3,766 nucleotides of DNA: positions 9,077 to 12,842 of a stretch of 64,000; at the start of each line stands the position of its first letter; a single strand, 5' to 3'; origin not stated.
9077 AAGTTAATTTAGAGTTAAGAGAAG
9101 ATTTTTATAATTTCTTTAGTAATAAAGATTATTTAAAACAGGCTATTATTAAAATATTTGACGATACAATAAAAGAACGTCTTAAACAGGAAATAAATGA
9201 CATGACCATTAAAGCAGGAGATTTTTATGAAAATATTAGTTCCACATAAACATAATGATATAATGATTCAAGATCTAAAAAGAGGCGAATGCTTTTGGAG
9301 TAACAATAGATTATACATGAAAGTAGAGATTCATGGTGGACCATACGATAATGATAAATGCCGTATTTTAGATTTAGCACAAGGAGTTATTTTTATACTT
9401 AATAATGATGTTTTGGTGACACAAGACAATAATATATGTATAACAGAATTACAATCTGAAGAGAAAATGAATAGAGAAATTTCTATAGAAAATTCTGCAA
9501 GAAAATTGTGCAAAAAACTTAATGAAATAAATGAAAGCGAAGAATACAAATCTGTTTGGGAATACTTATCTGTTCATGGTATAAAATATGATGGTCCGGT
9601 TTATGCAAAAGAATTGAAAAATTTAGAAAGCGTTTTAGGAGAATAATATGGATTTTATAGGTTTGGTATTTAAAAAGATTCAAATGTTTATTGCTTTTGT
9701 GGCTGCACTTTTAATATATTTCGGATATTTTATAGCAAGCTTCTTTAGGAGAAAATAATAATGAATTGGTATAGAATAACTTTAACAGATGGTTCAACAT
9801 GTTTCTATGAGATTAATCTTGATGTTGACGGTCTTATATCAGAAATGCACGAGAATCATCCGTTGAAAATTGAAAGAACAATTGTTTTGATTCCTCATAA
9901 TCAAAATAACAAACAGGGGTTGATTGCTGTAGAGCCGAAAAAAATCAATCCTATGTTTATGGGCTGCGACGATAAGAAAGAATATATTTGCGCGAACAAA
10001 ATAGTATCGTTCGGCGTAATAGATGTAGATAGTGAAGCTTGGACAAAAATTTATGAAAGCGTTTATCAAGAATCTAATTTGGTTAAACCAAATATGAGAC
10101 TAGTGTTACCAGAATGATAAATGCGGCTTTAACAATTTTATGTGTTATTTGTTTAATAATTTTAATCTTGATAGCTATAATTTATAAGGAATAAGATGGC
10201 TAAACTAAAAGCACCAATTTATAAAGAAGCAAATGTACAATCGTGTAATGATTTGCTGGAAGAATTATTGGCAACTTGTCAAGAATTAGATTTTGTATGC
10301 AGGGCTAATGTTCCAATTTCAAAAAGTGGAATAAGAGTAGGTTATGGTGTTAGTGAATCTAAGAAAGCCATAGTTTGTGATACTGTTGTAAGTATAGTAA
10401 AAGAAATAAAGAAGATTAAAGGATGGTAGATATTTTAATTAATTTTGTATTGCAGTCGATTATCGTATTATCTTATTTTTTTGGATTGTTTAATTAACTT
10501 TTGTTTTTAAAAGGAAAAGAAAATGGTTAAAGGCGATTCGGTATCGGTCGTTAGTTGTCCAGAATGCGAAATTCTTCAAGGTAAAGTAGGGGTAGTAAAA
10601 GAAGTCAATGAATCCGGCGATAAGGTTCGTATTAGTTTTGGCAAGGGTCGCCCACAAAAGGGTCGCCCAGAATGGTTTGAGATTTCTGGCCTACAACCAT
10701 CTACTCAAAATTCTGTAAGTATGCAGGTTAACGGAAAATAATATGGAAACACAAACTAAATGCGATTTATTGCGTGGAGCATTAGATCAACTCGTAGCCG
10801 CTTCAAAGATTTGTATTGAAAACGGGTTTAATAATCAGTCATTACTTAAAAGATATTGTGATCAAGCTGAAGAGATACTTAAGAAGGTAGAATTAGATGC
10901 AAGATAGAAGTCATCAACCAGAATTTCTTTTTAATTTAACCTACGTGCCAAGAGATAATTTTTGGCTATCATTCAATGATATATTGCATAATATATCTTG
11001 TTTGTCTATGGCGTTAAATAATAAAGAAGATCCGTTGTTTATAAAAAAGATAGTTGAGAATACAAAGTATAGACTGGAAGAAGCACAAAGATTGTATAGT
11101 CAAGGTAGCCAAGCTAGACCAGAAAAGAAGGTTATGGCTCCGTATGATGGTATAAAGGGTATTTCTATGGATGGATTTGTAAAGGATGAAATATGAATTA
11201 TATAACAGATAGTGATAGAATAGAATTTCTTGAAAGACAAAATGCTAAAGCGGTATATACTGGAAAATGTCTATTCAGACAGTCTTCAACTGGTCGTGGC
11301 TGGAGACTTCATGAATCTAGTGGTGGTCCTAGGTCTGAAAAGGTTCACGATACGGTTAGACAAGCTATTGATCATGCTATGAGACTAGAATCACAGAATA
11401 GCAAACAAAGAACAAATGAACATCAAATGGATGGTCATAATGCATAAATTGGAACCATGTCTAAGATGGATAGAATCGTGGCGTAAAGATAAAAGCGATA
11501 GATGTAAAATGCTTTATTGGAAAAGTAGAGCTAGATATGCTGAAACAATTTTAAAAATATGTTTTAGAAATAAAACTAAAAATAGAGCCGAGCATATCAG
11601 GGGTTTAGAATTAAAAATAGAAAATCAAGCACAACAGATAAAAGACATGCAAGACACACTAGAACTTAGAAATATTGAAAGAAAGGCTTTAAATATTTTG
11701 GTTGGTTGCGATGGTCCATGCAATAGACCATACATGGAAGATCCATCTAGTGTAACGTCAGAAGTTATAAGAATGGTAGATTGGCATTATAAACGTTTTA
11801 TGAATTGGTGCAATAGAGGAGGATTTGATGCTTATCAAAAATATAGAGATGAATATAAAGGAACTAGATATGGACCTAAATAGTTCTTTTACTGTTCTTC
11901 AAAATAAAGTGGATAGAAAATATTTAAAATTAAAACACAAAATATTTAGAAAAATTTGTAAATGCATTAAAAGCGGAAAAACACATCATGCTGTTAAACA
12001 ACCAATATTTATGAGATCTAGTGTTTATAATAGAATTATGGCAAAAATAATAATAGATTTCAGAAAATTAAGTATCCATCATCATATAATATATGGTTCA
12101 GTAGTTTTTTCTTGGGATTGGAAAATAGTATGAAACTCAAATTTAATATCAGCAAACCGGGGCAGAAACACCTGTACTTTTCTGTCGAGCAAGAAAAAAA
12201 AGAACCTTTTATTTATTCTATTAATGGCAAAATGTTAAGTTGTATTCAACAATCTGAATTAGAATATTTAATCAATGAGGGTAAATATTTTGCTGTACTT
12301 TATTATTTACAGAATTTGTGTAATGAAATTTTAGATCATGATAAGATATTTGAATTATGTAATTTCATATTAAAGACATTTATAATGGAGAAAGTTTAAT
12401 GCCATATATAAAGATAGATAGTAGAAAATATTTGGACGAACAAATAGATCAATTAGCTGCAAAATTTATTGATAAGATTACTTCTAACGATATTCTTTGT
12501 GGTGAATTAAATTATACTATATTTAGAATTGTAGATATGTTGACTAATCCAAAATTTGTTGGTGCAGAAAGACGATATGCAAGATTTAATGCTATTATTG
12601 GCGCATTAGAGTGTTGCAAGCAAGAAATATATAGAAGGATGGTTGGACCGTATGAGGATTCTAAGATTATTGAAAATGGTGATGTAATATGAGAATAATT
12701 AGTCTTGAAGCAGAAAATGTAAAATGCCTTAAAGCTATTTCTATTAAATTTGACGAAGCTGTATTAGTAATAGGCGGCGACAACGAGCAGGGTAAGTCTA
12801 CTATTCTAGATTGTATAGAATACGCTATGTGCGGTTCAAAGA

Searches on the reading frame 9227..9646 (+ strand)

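Call 8: search_protein_families(library=phrogs, proteins=[window:9227-9646:+], max_evalue=0.001)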
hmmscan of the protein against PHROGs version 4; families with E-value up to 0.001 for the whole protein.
window:9227-9646:+ (139 aa): 3 families
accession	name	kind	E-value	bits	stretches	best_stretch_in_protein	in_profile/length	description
phrog_16423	-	unknown function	1.5e-05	26.3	1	1-77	1-74/78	-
phrog_8365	-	unknown function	3.4e-05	25.5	1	1-66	1-68/78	-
phrog_7832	-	unknown function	0.00018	22.7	1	1-66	1-67/77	-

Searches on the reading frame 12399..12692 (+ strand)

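Call 93: search_protein_families(library=pfam, proteins=[window:12399-12692:+], max_evalue=0.01)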
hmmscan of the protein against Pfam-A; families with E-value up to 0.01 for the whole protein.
window:12399-12692:+ (97 aa): 1 family
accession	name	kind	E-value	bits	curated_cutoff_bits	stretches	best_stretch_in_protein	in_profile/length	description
PF21840.1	DUF6899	-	1.7e-26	93.1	27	1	1-96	1-85/85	Domain of unknown function (DUF6899)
